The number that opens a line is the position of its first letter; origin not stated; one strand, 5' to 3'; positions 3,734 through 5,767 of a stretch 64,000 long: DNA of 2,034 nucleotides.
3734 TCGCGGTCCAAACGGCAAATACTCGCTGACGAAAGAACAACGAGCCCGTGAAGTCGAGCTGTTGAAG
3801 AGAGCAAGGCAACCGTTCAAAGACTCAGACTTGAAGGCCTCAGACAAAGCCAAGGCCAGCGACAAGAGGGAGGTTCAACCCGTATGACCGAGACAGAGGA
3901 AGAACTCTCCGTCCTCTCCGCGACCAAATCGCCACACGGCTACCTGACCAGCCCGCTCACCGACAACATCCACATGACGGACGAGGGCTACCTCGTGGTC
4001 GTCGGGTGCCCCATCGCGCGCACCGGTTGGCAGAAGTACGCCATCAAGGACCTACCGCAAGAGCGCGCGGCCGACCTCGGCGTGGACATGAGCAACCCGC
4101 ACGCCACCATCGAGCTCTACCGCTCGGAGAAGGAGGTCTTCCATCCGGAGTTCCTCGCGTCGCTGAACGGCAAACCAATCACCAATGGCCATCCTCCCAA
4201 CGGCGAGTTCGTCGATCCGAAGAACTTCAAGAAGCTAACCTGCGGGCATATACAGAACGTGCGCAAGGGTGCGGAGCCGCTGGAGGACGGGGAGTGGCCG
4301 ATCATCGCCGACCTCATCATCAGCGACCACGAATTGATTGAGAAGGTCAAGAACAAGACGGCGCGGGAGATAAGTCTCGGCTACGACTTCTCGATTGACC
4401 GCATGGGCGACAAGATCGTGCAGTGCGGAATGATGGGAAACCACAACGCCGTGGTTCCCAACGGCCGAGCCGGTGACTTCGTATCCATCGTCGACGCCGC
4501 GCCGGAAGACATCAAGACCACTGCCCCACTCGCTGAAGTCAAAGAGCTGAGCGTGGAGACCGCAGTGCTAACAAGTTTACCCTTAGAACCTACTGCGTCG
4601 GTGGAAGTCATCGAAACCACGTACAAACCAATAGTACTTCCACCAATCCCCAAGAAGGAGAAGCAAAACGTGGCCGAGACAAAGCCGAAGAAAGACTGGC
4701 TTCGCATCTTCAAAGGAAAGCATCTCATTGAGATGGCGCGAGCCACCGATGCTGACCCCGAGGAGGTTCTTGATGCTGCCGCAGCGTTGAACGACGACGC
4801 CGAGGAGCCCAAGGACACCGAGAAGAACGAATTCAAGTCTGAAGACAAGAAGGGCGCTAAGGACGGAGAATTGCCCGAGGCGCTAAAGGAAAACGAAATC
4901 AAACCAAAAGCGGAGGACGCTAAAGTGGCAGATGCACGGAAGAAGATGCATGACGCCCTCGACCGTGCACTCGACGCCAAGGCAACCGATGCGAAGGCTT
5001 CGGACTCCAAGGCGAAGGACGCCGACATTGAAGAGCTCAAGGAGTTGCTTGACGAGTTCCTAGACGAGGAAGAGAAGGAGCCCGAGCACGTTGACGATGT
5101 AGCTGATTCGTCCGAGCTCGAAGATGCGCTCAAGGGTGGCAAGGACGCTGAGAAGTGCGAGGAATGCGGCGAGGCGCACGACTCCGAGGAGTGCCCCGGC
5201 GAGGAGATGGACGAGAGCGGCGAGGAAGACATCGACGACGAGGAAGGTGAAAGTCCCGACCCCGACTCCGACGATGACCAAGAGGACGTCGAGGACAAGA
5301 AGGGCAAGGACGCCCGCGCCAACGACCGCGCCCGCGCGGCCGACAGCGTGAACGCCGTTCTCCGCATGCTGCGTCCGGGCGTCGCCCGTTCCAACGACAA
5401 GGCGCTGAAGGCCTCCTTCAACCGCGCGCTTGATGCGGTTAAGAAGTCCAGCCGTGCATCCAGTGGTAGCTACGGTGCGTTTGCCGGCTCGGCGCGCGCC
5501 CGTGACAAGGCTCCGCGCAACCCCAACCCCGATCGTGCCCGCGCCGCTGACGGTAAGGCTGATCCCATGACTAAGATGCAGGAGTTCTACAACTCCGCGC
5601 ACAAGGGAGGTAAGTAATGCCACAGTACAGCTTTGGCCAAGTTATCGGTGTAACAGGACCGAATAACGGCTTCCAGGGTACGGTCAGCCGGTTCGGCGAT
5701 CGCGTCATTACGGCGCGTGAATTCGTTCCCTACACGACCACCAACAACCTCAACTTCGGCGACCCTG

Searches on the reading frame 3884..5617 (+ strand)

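Call 15: search_protein_families(library=phrogs, proteins=[window:3884-5617:+], max_evalue=0.001)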
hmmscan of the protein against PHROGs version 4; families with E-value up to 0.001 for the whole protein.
window:3884-5617:+ (577 aa): 6 families
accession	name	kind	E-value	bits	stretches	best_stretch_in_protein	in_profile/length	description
phrog_16985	-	unknown function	2.1e-42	146.8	1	20-211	4-181/436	-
phrog_1961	-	unknown function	3.7e-42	145.9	1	22-210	6-180/417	-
phrog_530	-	head and packaging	1.7e-36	127.2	1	28-405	32-333/390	head maturation protease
phrog_12864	-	head and packaging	1.5e-30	107.8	1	25-494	36-424/468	head maturation protease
phrog_2229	-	head and packaging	3.2e-18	67.3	1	33-372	20-335/428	head maturation protease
phrog_3778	-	head and packaging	0.00012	22.1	1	33-103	163-224/593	head maturation protease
